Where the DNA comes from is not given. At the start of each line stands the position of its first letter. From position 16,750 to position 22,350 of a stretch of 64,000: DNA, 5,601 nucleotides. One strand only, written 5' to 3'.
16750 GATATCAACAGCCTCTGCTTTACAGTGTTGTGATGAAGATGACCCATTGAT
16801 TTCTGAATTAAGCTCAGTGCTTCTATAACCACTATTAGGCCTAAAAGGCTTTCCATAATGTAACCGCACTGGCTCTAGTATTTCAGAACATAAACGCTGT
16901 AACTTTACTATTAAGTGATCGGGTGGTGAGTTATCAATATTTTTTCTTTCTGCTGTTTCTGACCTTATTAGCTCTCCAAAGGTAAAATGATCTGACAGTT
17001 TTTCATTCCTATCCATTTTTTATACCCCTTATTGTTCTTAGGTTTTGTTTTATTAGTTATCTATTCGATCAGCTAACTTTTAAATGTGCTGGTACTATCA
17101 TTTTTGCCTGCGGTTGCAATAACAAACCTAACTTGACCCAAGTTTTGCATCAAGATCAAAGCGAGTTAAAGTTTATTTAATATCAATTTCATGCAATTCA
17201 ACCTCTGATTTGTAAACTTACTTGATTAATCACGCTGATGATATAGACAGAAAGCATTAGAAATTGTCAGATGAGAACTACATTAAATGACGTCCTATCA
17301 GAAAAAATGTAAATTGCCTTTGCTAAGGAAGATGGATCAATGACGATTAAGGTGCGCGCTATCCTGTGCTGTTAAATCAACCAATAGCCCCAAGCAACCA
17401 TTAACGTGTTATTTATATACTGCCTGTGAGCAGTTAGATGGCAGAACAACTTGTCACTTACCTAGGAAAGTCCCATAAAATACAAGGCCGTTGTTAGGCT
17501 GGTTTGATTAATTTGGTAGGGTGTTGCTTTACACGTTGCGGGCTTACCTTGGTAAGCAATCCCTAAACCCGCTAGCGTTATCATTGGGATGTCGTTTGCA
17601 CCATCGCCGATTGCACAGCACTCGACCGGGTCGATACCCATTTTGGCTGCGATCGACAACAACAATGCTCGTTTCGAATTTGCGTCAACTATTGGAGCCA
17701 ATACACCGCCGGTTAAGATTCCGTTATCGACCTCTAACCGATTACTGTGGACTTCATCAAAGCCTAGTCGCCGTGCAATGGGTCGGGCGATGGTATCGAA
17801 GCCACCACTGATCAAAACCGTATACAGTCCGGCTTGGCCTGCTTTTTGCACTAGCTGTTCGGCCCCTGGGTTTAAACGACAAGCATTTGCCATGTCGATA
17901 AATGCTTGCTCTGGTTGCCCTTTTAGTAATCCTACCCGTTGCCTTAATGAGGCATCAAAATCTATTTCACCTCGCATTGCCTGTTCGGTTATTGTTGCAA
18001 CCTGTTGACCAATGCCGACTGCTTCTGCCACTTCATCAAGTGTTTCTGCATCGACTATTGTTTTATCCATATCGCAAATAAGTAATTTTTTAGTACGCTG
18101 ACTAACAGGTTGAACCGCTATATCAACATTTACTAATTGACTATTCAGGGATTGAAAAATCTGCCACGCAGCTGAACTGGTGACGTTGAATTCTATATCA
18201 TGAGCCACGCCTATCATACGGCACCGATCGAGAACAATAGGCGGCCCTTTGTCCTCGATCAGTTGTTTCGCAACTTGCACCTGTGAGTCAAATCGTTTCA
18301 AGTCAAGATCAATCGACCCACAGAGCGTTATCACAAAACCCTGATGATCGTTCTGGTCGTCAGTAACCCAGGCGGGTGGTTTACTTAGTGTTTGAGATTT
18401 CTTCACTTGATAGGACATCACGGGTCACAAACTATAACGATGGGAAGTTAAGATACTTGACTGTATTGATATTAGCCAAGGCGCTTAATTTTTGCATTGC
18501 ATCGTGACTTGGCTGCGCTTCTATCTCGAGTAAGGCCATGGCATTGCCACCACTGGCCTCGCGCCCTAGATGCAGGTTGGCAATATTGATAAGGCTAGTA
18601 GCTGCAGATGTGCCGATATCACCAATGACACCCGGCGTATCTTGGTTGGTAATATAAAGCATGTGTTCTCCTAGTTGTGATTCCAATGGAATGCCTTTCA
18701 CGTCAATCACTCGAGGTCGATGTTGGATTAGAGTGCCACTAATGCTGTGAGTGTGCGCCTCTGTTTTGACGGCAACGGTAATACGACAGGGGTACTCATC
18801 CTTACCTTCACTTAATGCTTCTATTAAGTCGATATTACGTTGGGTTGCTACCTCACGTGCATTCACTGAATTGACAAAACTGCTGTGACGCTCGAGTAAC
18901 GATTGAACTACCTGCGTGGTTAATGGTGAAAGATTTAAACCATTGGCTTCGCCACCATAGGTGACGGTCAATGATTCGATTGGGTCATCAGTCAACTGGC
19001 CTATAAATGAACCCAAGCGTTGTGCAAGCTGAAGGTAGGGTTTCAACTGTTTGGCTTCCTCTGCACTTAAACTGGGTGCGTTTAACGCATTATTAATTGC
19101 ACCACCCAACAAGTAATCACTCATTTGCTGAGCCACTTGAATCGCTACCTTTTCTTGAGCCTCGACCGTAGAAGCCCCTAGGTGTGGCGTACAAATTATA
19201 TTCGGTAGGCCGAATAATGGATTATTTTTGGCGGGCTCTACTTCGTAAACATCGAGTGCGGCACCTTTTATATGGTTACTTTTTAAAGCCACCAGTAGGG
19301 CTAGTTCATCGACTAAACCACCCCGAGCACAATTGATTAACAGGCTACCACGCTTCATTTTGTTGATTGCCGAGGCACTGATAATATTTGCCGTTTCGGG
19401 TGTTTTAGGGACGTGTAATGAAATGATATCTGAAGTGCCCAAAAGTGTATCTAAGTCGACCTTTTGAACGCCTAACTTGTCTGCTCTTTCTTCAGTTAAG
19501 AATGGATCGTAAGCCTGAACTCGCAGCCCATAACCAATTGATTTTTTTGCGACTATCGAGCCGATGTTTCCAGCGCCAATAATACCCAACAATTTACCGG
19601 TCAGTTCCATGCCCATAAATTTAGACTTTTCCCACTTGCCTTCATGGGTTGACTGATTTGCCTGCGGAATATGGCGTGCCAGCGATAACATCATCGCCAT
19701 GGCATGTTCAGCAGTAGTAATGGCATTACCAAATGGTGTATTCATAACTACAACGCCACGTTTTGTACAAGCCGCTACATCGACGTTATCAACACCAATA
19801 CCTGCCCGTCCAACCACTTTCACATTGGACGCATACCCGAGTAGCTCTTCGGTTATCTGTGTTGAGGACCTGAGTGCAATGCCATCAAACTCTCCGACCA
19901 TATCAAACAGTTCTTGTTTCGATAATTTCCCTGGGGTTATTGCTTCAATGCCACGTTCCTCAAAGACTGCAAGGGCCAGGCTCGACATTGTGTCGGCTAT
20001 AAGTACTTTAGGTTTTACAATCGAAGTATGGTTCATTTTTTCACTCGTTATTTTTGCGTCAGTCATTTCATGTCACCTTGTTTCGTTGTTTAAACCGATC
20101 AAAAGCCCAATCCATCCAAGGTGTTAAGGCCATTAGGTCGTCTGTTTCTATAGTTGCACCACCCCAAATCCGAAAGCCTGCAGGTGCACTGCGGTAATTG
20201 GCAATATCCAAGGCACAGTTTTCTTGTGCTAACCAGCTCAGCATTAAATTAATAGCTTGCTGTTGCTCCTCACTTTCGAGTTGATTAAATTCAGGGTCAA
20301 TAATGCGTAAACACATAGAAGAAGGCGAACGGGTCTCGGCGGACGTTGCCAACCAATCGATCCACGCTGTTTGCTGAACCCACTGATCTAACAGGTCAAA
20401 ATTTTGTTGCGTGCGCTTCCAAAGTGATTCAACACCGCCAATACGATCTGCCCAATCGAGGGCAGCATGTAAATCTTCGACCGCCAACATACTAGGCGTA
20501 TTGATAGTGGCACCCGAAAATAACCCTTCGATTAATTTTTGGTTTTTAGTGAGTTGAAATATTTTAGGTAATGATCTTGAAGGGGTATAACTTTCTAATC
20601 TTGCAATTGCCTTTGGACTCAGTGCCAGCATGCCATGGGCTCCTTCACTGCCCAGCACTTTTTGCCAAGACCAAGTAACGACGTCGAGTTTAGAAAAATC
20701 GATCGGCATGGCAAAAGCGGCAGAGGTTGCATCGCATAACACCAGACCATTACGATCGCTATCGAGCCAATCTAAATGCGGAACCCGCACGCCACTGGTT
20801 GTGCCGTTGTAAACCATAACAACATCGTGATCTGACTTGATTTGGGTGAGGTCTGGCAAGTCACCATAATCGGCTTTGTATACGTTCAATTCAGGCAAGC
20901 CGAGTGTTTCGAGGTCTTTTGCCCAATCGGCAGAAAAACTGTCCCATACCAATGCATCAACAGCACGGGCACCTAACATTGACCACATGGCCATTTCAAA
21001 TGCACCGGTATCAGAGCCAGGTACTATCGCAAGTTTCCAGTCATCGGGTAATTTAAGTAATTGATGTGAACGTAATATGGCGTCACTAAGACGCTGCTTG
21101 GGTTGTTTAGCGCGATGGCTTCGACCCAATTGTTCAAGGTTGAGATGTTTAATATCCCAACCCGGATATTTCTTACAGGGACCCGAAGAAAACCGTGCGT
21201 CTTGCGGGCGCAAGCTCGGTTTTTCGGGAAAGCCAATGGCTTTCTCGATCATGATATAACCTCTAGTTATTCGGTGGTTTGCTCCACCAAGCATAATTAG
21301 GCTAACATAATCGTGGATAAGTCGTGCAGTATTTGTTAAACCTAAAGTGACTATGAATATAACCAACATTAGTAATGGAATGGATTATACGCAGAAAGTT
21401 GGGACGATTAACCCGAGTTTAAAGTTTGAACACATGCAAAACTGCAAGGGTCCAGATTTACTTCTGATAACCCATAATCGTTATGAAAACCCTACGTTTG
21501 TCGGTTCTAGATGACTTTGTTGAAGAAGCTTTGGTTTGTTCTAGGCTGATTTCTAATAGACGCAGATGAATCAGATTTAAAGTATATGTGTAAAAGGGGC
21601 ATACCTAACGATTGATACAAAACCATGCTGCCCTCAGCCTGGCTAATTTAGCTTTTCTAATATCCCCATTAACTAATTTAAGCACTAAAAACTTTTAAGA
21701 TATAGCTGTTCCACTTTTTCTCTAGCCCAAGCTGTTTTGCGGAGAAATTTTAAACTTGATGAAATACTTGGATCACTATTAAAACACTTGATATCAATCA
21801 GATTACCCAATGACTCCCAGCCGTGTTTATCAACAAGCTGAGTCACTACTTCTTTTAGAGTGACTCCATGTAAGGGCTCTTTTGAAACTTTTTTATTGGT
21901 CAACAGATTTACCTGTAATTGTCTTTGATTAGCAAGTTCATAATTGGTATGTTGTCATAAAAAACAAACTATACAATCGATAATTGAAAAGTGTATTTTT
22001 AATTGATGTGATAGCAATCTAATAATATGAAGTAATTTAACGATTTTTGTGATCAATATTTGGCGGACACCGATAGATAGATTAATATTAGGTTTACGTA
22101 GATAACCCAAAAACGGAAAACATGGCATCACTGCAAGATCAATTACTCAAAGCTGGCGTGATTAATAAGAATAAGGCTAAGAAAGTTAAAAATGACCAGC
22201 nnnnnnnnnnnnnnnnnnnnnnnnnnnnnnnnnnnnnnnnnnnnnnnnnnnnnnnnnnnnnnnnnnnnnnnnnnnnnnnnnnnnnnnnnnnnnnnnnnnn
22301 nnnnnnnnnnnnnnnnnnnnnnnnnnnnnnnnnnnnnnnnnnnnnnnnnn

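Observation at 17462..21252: Compact serC-serA-serB operon built from long-form (type I) SerA and Mtb-type SerC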

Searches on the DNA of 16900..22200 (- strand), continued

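Call 89: search_with_rna_model(model_id=R1, sources=[L043, L024, L077, L032, L057, L028], filters=off, max_evalue=10, show_alignments=4)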
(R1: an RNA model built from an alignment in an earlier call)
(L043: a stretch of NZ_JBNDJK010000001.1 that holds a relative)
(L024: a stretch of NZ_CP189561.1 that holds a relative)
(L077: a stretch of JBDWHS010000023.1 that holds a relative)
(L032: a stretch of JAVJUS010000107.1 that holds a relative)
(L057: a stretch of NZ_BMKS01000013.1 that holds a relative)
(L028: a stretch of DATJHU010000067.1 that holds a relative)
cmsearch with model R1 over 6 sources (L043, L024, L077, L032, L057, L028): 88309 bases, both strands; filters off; matches with E-value up to 10: 17.
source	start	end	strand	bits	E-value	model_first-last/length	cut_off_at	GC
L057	13723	13754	+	11.7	0.19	1-45/45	no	0.81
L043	10305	10342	+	10.3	0.65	1-45/45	no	0.68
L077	10900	10943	+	9.7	1.1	1-45/45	no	0.57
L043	7474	7516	+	9.3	1.5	1-45/45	no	0.72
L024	6776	6804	-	9.2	1.7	1-45/45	no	0.72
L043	5397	5436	+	8.9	2.2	1-45/45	no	0.7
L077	2414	2453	+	8.5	3.1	1-45/45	no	0.65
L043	6093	6145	+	8.2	4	1-45/45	no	0.74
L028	9363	9399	+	8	4.7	1-45/45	no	0.62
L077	13147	13175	-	7.8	5.8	1-45/45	no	0.55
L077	2854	2866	+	7.5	7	1-45/45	no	0.62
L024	65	107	+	7.4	7.8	1-45/45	no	0.74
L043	10014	10054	+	7.3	8.3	1-45/45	no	0.59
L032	14999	15032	-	7.3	8.6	1-45/45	no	0.71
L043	6142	6185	-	7.2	9.2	1-45/45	no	0.66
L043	10288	10333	-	7.2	9.3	1-45/45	no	0.67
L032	8814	8826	+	7.1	9.8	1-45/45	no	0.62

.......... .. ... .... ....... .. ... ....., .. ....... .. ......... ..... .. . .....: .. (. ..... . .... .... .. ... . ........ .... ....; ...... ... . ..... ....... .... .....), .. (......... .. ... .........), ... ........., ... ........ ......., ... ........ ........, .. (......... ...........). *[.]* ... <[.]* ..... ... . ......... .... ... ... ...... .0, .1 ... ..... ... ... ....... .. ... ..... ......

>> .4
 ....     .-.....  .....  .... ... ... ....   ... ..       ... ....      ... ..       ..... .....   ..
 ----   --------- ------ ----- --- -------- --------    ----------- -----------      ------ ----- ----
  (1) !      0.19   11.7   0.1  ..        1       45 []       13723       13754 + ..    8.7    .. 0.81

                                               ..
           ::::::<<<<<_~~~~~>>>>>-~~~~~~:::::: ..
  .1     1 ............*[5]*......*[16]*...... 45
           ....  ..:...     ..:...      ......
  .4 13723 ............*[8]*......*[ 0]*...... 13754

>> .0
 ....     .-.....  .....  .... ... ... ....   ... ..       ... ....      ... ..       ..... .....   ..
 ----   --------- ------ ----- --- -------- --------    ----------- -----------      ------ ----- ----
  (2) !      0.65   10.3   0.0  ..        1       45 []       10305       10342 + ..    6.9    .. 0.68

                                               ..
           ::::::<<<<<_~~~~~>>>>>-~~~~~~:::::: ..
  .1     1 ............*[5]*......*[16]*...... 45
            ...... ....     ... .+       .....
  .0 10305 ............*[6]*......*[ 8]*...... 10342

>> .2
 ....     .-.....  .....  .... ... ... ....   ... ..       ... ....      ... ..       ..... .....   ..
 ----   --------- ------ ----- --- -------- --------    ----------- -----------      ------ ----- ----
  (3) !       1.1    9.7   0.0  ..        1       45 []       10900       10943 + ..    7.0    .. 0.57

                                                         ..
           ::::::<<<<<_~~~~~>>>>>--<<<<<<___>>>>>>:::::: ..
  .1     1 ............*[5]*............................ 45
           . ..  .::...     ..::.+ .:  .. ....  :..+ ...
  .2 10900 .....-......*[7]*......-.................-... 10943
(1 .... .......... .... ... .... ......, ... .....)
